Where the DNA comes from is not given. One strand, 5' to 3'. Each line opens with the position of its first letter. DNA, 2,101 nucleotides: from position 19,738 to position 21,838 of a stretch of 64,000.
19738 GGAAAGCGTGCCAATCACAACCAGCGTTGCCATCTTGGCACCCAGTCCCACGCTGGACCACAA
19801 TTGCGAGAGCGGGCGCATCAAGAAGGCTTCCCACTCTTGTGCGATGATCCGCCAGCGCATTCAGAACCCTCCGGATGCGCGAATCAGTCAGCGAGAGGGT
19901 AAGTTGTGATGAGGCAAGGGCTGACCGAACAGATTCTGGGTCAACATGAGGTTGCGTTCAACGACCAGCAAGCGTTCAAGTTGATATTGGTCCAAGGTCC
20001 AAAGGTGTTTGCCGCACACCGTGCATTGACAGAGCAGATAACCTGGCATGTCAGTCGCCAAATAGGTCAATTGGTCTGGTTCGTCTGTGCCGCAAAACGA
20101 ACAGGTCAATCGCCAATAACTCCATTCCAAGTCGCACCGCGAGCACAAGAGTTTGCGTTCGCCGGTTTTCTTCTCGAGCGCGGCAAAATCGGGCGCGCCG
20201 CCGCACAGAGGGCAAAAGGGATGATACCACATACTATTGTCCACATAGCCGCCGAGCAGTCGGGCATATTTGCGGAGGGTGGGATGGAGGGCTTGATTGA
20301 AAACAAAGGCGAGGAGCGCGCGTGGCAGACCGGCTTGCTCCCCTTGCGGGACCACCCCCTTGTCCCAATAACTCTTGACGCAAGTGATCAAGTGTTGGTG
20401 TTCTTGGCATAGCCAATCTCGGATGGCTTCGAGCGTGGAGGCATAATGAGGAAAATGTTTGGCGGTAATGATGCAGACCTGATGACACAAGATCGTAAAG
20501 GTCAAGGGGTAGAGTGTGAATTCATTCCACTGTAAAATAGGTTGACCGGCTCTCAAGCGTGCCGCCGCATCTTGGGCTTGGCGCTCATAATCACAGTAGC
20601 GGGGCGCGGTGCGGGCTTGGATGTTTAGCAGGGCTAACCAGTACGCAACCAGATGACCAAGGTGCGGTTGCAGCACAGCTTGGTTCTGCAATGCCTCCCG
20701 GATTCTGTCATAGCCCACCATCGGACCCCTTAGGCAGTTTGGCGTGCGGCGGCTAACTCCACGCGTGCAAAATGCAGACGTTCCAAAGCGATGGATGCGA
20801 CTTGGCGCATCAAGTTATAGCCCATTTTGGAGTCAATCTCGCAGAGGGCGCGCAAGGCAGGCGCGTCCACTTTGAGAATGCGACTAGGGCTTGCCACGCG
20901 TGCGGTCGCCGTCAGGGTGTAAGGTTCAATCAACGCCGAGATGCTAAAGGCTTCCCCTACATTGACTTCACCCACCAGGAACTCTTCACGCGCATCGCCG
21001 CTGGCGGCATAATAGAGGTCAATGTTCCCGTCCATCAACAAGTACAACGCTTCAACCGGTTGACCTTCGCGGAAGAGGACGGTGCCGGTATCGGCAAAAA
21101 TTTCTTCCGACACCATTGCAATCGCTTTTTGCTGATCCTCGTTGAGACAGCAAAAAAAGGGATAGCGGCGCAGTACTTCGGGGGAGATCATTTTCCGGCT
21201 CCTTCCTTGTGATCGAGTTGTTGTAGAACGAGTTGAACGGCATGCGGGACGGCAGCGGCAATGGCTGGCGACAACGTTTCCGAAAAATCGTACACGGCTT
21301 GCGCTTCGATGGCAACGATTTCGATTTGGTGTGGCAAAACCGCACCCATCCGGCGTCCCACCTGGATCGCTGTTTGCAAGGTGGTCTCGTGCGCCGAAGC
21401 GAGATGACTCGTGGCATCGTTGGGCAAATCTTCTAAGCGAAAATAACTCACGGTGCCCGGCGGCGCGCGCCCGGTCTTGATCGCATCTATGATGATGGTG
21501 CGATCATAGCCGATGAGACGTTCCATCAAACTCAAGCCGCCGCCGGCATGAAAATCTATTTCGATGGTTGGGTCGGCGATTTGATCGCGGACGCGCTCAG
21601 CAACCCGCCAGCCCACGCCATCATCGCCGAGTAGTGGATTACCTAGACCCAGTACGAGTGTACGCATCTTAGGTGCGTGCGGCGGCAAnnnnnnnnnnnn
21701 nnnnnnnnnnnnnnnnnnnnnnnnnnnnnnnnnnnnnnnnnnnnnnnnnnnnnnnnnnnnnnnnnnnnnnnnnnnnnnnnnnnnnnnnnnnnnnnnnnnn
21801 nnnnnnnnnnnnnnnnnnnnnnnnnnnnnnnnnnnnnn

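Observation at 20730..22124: Two paralogous stand-alone CAP-effector-domain proteins flank the hydrogenase protease and lack the cNMP phosphate-binding arginine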

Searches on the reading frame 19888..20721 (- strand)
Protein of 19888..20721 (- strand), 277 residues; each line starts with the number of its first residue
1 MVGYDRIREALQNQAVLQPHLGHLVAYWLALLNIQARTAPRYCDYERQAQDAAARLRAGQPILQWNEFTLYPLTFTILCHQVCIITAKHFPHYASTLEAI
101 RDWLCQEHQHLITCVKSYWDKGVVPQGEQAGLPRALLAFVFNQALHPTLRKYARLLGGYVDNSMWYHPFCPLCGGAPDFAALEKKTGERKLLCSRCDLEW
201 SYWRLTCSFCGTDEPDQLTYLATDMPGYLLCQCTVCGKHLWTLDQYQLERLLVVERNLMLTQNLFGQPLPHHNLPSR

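Call 3: search_protein_families(library=pfam, proteins=[window:19888-20721:-], max_evalue=0.1)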
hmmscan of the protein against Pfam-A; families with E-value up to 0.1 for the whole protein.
window:19888-20721:- (277 aa): 2 families
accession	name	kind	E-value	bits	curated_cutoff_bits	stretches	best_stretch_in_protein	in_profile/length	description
PF24859.1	FdhE_central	-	1.9e-05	25.1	27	1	169-204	1-39/39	FdhE, central domain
PF09297.16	Zn_ribbon_NUD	-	0.023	14.8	24.8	1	167-199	3-30/32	NADH pyrophosphatase zinc ribbon domain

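Call 4: search_protein_families(library=ncbifam, proteins=[window:19888-20721:-], max_evalue=0.1)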
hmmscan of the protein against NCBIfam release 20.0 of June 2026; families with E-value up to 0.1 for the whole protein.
window:19888-20721:- (277 aa): 4 families
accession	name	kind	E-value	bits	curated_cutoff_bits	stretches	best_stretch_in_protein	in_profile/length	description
TIGR01562.1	FdhE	equivalog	4.4e-08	33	187.65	1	167-225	184-243/305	formate dehydrogenase accessory protein FdhE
NF002925.0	PRK03564.1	equivalog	1.6e-05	24.7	426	1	168-243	188-265/309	formate dehydrogenase accessory protein FdhE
TIGR03655.1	anti_R_Lar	subfamily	0.0076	16.5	39.6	1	170-199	4-37/55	Lar family restriction alleviation protein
NF047912.1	ECs_2282_CxxC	subfamily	0.088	12.7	37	0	170-197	5-34/60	ECs_2282 family putative zinc-binding protein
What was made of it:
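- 19888..20721 (-): FdhE-like 4xCxxC protein, 8 nt after CNB2. Sub-threshold TIGR01562 and PF24859 hits (calls 3, 4).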

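Call 65: search_solved_structures(query=window:19888-20721:-, max_evalue=1)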
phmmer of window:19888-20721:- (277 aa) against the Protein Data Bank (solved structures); distinct sequences matched with E-value up to 1: 1.
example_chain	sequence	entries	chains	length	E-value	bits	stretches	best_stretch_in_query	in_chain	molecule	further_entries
2fiy_A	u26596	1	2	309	1.3e-06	31.1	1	166-228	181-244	Protein fdhE homolog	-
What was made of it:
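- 19888..20721 (-): PDB 2FIY FdhE homolog at E 1.3e-6 (call 65).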

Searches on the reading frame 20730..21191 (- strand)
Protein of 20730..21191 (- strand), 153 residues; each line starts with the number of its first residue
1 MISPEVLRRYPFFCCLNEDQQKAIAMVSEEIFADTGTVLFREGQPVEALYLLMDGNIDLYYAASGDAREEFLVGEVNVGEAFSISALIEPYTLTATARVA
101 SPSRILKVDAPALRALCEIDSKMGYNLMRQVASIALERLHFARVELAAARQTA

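Call 3: search_protein_families(library=pfam, proteins=[window:20730-21191:-], max_evalue=0.1)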
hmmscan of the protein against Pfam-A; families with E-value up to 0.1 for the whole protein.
window:20730-21191:- (153 aa): 3 families
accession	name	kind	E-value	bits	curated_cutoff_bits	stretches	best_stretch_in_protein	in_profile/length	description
PF00027.35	cNMP_binding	-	6.7e-12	45.7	27.5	1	34-118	5-87/89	Cyclic nucleotide-binding domain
PF07277.16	SapC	-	0.029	14.4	28.9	1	4-49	81-129/220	SapC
PF02778.19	tRNA_int_endo_N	-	0.03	14.3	21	1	45-64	40-59/67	tRNA intron endonuclease, N-terminal domain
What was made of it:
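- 20730..21191 (-): CNB2: 153-aa paralog, from the clade that sits directly after the protease; its start overlaps the protease stop (ATGA). PF00027 at 45.7 bits (call 3).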

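Call 4: search_protein_families(library=ncbifam, proteins=[window:20730-21191:-], max_evalue=0.1)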
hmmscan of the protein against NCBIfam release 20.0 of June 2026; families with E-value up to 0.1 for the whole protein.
window:20730-21191:- (153 aa): 6 families
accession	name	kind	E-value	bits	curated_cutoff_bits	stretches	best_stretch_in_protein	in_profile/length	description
NF006901.0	PRK09392.1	equivalog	3.2e-09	36.5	211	1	7-132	9-131/236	transcriptional activator FtrB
TIGR03896.1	cyc_nuc_ocin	subfamily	2.4e-08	33.7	161.05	1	32-139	165-270/317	bacteriocin-type transport-associated protein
NF041163.2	encap_f2b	equivalog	4.1e-06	26.2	400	1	3-133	69-199/450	family 2B encapsulin nanocompartment shell protein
NF050815.1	TransActFtrBCaul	equivalog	1.6e-05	24.3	300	1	8-131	12-132/251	transcriptional activator FtrB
NF008732.0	PRK11753.1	equivalog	0.0036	16.8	266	1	37-133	32-127/214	cAMP-activated global transcriptional regulator CRP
NF058543.1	ActPatMycb56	equivalog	0.045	12.6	460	1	16-120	7-108/317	acetyltransferase Pat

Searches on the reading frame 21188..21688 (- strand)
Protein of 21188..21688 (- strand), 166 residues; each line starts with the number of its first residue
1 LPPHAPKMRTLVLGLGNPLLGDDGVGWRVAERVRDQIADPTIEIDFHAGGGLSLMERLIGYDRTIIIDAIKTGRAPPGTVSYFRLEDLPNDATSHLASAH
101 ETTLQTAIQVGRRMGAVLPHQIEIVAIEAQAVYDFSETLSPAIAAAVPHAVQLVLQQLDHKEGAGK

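Call 3: search_protein_families(library=pfam, proteins=[window:21188-21688:-], max_evalue=0.1)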
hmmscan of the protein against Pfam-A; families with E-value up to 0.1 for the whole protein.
window:21188-21688:- (166 aa): 1 family
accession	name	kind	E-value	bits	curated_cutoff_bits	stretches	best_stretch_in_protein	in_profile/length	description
PF01750.23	HycI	-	7.9e-16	58.5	23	1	50-157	25-130/130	Hydrogenase maturation protease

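Call 4: search_protein_families(library=ncbifam, proteins=[window:21188-21688:-], max_evalue=0.1)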
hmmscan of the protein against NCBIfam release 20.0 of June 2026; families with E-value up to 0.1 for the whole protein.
window:21188-21688:- (166 aa): 8 families
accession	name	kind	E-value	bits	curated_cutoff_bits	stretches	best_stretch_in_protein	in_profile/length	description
TIGR00072.1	hydrog_prot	superfamily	2.1e-35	121.8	47.45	1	11-158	1-145/145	hydrogenase maturation protease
TIGR00140.1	hupD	subfamily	2.9e-23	82.5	151.8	1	11-159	2-148/151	HyaD/HybD family hydrogenase maturation endopeptidase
NF007777.0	PRK10466.1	equivalog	5.2e-18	65.3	190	1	8-160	1-151/164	HyaD/HybD family hydrogenase maturation endopeptidase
NF045519.1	NiFeSe_H2_mat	exception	4.9e-14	52.4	190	1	9-158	2-147/152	NiFeSe hydrogenase maturation protease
NF007616.0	PRK10264.1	equivalog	1.1e-12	48.1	261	1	8-159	4-154/195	hydrogenase 1 maturation protease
TIGR00130.1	frhD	equivalog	1.5e-12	47.8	134.95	1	9-159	4-152/153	coenzyme F420-reducing hydrogenase, FrhD protein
TIGR00142.1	hycI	equivalog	2.3e-06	27.5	119.1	1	11-159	2-143/146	hydrogenase maturation peptidase HycI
TIGR01441.2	GPR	equivalog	0.035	13.2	120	1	6-33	91-118/306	GPR endopeptidase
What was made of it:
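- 21188..21667 (-): HybD/HycI-type [NiFe]-hydrogenase maturation endopeptidase (159 aa from the ATG at 21667; list_orfs gives a TTG at 21688 that overlaps CNB1). PF01750 and TIGR00072 at 121.8 bits (calls 3, 4).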

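Call 66: search_solved_structures(query=window:21188-21667:-, max_evalue=0.001)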
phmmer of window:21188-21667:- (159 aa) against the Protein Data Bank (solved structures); distinct sequences matched with E-value up to 0.001: 4.
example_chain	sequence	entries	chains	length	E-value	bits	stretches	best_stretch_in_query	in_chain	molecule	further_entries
2kml_A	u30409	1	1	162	6e-12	49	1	1-151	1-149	Maturation element for hydrogenase 2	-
1cfz_A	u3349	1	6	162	6.1e-12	49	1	1-151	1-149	HYDROGENASE 2 MATURATION PROTEASE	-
5ttx_A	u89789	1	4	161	5e-11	46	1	2-151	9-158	Hydrogenase 2 maturation peptidase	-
5ija_A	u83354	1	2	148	2.5e-08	37.3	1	1-146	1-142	Hydrogenase-specific maturation endopeptidase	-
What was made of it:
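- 21188..21667 (-): PDB HybD 1CFZ/2KML at E 6e-12 (call 66).
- Checked: They flank a hydrogenase maturation protease: PF01750, TIGR00072 at 121.8 bits, HybD-like (calls 3, 4, 66).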
